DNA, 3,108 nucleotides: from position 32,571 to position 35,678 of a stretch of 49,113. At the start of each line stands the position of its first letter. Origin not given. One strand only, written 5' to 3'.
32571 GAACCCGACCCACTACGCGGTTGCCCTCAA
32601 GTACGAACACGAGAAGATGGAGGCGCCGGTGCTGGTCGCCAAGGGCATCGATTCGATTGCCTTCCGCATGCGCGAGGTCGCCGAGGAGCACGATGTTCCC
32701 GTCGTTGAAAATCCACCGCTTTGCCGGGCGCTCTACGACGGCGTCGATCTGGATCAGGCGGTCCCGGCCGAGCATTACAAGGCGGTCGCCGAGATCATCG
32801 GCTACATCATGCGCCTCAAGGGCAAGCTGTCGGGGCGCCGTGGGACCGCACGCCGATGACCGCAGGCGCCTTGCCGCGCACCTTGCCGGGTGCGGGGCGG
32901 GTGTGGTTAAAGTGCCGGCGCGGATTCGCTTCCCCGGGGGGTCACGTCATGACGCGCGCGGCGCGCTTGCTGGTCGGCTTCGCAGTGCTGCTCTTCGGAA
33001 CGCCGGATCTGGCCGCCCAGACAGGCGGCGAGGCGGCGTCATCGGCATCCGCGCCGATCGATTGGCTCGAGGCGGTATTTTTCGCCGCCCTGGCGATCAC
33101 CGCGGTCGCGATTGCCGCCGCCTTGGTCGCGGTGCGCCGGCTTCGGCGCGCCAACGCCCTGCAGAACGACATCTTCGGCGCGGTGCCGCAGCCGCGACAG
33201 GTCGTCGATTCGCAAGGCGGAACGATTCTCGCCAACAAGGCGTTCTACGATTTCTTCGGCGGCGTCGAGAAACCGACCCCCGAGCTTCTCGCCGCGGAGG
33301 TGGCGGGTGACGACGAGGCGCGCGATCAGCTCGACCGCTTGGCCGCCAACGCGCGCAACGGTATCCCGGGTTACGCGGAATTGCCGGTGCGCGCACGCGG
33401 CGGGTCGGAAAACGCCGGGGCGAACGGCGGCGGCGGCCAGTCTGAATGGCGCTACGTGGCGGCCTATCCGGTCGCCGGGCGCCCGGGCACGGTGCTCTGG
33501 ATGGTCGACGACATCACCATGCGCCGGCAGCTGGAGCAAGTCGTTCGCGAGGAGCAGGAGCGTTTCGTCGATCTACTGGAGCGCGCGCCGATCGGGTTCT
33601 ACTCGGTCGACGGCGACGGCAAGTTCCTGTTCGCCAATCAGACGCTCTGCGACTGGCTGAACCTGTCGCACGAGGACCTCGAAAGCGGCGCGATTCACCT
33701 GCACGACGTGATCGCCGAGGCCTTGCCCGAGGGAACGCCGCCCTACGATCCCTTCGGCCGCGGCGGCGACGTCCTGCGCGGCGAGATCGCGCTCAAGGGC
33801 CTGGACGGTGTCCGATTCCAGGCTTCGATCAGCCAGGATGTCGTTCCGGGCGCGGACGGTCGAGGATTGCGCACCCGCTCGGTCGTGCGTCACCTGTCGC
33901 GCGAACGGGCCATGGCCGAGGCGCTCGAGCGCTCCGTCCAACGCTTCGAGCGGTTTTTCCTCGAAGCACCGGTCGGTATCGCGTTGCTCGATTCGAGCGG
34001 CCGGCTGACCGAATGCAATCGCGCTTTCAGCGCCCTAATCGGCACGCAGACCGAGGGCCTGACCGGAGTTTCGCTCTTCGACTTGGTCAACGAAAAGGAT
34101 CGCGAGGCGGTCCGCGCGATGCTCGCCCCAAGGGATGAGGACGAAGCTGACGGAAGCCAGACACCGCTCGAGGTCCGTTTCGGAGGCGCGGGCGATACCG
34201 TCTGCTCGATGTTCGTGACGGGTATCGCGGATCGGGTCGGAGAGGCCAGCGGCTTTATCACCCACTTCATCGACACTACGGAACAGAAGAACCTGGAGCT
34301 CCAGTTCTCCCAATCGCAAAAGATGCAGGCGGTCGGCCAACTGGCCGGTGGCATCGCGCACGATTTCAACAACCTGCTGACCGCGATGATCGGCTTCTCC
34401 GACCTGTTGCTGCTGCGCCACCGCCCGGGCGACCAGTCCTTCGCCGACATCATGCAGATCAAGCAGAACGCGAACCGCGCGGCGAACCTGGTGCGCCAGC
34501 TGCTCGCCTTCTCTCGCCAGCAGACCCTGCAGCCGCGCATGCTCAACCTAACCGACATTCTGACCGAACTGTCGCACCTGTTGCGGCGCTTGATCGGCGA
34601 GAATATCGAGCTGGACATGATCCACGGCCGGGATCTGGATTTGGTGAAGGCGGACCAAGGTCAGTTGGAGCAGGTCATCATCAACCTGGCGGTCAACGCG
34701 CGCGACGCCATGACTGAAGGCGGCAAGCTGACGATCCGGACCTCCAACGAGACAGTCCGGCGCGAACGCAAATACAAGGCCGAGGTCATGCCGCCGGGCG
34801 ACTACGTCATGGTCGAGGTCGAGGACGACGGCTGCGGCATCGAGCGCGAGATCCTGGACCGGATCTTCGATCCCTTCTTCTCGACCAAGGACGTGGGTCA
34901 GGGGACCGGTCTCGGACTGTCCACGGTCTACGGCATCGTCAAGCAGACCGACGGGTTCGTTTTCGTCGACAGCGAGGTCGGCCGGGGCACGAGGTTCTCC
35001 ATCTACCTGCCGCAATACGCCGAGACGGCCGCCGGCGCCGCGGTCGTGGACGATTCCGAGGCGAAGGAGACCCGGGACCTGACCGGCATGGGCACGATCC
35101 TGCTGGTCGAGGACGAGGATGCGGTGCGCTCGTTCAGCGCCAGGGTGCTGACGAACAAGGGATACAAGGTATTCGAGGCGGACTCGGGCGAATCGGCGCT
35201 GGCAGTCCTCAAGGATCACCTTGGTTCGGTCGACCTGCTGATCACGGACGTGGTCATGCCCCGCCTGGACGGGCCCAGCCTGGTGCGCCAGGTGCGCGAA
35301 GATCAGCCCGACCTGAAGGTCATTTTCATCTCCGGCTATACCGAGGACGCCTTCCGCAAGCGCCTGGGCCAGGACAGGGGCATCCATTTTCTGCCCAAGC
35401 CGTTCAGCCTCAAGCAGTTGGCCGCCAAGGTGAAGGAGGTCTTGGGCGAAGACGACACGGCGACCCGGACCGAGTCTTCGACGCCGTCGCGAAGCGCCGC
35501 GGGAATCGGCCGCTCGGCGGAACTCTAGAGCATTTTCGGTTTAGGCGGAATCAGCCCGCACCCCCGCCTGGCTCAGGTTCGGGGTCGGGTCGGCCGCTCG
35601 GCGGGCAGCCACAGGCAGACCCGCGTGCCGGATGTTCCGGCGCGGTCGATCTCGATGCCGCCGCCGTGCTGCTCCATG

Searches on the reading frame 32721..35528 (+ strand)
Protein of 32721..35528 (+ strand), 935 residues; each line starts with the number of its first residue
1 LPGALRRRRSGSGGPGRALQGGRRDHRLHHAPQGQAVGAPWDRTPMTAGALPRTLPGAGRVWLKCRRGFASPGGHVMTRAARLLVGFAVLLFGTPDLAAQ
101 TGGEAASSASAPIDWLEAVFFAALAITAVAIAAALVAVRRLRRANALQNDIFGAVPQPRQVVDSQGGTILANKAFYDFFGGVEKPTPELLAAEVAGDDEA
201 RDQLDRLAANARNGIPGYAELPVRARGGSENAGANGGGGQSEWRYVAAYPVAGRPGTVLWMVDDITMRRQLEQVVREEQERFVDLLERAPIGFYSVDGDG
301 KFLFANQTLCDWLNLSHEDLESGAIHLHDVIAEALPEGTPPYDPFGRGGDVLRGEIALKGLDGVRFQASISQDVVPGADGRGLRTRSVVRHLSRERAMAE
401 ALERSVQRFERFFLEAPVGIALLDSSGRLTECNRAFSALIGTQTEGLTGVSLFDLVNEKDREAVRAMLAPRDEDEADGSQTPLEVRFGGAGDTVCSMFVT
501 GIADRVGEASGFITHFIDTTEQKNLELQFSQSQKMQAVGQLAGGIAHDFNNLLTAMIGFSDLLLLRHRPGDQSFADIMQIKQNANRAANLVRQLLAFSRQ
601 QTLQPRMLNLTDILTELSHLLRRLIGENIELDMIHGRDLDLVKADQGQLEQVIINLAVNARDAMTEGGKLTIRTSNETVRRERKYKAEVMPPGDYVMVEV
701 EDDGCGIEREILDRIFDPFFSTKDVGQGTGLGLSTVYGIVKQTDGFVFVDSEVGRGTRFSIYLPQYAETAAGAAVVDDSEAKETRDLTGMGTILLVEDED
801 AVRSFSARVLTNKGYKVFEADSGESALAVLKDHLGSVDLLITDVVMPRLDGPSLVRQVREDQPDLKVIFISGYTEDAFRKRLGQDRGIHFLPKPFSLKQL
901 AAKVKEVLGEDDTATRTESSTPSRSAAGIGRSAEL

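Call 16: search_protein_families(library=pfam, proteins=[window:32721-35528:+], max_evalue=0.001)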
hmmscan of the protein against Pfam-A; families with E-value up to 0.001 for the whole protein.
window:32721-35528:+ (935 aa): 8 families
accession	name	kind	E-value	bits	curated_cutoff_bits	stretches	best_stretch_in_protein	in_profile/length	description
PF02518.31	HATPase_c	-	3.6e-23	82.6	26.4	1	645-765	2-109/111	Histidine kinase-, DNA gyrase B-, and HSP90-like ATPase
PF00072.30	Response_reg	-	6e-23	81.6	30.2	1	793-904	1-110/111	Response regulator receiver domain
PF08448.16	PAS_4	-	3.6e-19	69.4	23.1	1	416-523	4-109/110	PAS fold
PF13188.13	PAS_8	-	9e-15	54.4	21.8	1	407-460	1-54/65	PAS domain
PF00989.32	PAS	-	3.3e-12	46.9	22.6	1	408-468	2-62/113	PAS fold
PF13426.13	PAS_9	-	1.3e-11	45.1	27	1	417-521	1-103/103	PAS domain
PF00512.31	HisKA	-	9e-09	35.7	26.9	1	539-601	3-64/66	His Kinase A (phospho-acceptor) domain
PF12860.13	PAS_7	-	6.5e-05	23.5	27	0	418-458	6-47/115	PAS fold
